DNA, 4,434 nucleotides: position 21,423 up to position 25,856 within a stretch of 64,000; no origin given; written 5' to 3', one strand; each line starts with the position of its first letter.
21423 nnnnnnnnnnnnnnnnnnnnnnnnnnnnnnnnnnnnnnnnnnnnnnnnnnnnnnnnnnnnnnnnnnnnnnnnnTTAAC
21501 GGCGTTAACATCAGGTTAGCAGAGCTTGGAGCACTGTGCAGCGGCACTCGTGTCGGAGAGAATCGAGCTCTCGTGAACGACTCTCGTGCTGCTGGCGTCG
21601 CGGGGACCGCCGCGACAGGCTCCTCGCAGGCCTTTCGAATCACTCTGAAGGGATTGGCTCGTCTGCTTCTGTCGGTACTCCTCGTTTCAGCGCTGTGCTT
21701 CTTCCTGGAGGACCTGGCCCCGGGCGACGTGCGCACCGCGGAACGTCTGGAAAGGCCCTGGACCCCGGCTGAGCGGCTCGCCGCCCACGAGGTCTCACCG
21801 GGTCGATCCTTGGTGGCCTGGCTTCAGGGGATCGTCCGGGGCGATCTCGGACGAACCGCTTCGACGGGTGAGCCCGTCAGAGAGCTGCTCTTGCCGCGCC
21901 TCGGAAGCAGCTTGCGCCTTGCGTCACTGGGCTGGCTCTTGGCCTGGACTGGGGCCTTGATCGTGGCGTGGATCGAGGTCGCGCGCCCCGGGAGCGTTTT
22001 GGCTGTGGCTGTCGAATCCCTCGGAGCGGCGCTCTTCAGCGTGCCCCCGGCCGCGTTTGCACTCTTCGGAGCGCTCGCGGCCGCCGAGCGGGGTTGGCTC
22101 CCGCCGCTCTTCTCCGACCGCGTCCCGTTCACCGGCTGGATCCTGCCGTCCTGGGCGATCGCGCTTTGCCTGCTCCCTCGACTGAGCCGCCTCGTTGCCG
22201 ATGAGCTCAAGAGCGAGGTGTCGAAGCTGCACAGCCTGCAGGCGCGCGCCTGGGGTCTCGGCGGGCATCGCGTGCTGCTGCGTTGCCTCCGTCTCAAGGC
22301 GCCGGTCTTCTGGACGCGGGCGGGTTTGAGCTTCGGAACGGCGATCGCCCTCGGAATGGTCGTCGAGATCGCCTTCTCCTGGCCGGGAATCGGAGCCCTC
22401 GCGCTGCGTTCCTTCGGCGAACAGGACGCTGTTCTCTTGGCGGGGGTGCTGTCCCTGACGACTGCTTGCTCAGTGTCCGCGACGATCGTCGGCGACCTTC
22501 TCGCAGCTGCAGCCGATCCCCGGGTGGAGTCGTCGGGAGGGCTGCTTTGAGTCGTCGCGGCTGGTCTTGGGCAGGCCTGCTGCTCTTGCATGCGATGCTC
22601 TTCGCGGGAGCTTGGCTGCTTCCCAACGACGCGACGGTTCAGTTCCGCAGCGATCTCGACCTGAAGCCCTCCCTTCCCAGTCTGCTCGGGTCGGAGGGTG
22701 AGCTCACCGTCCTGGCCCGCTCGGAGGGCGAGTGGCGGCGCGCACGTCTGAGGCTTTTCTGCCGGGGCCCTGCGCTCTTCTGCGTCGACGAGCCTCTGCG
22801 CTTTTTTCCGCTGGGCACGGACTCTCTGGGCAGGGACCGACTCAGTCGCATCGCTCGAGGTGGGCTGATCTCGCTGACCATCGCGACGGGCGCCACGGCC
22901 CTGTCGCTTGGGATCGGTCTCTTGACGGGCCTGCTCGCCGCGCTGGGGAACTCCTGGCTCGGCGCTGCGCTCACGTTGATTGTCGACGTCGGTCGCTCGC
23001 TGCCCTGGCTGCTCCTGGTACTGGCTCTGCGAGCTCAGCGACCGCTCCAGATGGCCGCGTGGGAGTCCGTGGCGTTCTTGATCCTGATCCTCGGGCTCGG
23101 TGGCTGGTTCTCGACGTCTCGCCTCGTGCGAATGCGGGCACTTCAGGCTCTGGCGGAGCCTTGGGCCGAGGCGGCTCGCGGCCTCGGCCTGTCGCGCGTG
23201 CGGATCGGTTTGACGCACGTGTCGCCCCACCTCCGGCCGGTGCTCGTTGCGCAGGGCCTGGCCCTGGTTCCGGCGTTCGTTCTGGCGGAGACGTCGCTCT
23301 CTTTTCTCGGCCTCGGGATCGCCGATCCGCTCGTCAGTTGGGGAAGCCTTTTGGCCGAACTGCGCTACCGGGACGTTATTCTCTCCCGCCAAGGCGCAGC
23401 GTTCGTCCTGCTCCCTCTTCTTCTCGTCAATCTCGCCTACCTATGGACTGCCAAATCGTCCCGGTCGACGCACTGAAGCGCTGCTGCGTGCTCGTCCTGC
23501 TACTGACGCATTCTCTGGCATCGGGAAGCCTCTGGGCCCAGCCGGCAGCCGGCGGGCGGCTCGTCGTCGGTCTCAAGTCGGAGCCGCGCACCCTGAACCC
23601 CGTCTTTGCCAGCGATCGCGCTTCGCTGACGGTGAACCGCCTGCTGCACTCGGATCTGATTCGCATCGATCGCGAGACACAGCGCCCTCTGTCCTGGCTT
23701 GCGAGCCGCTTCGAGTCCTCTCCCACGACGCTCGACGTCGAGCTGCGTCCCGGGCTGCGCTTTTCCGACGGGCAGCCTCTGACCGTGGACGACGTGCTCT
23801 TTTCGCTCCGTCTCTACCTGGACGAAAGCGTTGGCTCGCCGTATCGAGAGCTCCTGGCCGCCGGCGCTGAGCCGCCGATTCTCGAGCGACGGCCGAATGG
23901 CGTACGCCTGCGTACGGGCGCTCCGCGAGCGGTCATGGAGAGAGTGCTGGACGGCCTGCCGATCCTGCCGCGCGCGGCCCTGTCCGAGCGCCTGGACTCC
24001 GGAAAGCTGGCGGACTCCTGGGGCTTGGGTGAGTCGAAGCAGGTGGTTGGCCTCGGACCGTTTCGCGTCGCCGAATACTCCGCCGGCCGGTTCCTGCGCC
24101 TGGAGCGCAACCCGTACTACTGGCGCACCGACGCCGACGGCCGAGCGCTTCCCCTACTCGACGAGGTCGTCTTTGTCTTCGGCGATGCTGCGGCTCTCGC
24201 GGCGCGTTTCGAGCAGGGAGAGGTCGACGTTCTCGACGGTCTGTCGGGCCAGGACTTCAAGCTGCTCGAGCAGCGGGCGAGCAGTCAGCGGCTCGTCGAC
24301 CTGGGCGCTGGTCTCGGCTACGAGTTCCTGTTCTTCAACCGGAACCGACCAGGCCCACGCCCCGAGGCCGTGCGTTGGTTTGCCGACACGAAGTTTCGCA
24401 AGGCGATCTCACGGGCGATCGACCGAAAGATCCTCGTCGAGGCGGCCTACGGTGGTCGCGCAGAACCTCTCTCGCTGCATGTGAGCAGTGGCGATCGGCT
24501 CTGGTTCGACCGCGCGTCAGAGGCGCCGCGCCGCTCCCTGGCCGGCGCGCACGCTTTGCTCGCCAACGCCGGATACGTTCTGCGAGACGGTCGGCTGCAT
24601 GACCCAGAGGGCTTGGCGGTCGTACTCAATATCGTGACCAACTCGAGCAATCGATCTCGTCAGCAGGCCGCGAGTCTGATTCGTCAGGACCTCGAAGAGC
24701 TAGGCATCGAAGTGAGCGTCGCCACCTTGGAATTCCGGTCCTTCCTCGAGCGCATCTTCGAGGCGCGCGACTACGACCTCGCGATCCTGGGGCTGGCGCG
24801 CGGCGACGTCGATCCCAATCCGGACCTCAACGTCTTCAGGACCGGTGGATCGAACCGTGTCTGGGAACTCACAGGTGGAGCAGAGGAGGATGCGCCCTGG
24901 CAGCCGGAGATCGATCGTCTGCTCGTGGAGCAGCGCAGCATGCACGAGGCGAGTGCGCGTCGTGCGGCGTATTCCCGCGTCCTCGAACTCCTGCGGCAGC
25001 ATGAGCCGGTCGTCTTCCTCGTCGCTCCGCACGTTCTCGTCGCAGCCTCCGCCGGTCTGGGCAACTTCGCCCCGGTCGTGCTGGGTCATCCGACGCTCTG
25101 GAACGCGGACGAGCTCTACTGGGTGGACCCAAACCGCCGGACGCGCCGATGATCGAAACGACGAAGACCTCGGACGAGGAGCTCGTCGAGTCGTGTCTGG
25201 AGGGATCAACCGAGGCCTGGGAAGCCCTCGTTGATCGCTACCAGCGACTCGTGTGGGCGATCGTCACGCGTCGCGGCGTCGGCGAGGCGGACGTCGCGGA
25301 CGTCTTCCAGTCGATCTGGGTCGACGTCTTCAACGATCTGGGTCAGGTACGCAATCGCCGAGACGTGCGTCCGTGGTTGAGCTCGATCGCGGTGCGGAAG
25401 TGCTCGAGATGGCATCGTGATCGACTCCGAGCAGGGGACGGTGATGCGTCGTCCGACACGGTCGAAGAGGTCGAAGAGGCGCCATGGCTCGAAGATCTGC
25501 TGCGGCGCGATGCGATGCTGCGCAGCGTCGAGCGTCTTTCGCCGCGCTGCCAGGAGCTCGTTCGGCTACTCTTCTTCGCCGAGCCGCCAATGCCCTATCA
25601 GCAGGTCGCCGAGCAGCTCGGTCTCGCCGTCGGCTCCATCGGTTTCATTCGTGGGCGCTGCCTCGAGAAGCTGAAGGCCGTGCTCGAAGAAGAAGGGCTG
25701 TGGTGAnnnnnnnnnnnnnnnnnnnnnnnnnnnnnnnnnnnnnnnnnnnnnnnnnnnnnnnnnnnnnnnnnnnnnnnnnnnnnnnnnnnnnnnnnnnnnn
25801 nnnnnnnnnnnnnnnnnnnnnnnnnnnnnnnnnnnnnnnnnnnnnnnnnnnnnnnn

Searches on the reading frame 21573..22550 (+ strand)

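Call 24: search_protein_families(library=pfam, proteins=[window:21573-22550:+], max_evalue=0.001)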
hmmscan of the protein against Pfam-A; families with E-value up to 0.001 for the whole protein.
window:21573-22550:+ (325 aa): 1 family
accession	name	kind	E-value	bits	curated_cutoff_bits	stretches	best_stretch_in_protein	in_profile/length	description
PF00528.27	BPD_transp_1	-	4.1e-09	36.9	26.4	1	129-319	6-183/184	Binding-protein-dependent transport system inner membrane component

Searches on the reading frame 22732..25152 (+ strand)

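Call 24: search_protein_families(library=pfam, proteins=[window:22732-25152:+], max_evalue=0.001)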
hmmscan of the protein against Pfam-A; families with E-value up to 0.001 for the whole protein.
window:22732-25152:+ (806 aa): 1 family
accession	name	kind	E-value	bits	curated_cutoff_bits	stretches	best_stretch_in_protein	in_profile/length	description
PF00496.27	SBP_bac_5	-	8.8e-62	209.8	32.4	1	322-706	5-364/368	Bacterial extracellular solute-binding proteins, family 5 Middle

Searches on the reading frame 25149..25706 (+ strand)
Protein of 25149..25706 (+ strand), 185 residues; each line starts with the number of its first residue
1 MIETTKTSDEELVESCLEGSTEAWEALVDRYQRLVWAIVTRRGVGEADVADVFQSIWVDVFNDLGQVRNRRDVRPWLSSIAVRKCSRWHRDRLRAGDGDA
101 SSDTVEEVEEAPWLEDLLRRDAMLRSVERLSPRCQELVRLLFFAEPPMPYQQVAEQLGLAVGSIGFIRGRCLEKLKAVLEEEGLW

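Call 33: search_protein_families(library=pfam, proteins=[window:25149-25706:+], max_evalue=0.01)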
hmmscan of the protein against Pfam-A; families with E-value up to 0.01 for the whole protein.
window:25149-25706:+ (185 aa): 3 families
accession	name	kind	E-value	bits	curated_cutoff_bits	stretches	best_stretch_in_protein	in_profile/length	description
PF04542.20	Sigma70_r2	-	8.5e-09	35.5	24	1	27-92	1-68/71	Sigma-70 region 2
PF04545.22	Sigma70_r4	-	2.1e-05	24.4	24.1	1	128-176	3-49/50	Sigma-70, region 4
PF08281.18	Sigma70_r4_2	-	0.0016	18.5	25.7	1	121-164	2-43/54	Sigma-70, region 4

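Call 71: search_protein_families(library=ncbifam, proteins=[window:25149-25706:+], max_evalue=0.00001)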
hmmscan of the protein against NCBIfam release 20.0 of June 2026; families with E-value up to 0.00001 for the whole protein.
window:25149-25706:+ (185 aa): 24 families
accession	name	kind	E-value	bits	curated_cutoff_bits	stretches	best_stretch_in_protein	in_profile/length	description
TIGR02937.1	sigma70-ECF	superfamily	2.9e-20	72.6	42.9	1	22-177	1-163/165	sigma-70 family RNA polymerase sigma factor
TIGR02989.1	Sig-70_gvs1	subfamily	4.6e-14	52.7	124.55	1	23-166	2-145/158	RNA polymerase sigma-70 factor, Rhodopirellula/Verrucomicrobium family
NF007222.0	PRK09640.1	equivalog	2.2e-12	46.9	194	1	5-181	6-184/188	RNA polymerase sigma factor SigX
NF009171.0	PRK12518.1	equivalog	4.7e-12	46.1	208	1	4-183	9-188/191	RNA polymerase sigma factor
NF007225.0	PRK09643.1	equivalog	5e-12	45.9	190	1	5-129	10-130/204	RNA polymerase sigma factor SigM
NF010500.0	PRK13919.1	subfamily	5.9e-12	46.1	226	1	7-181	8-185/186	putative RNA polymerase sigma E protein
NF009195.0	PRK12543.1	subfamily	2.3e-11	43.5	197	1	7-177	5-176/192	RNA polymerase sigma factor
NF009168.0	PRK12515.1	subfamily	3.9e-11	42.8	236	1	2-160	2-160/189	RNA polymerase sigma factor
NF009166.1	PRK12513.1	equivalog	4.9e-11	42.7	206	1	3-99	3-100/193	RNA polymerase sigma factor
NF008888.0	PRK11922.1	equivalog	8e-11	42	204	1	3-143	11-158/231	RNA polymerase sigma factor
NF009172.0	PRK12519.1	subfamily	8.9e-10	38.4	222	1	3-181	10-191/194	RNA polymerase sigma factor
TIGR02939.1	RpoE_Sigma70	equivalog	1.1e-09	38.6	236.15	1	5-117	3-116/190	RNA polymerase sigma factor RpoE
TIGR02952.1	Sig70_famx2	equivalog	1.2e-09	38.3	206.45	1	13-178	2-169/170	ECF subfamily RNA polymerase sigma factor, BldN family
TIGR02983.1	SigE-fam_strep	subfamily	1.6e-09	37.9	141.55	1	30-181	15-160/162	SigE family RNA polymerase sigma factor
NF004113.0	PRK05602.1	equivalog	2.9e-08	33.6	208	1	3-182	26-204/211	RNA polymerase sigma factor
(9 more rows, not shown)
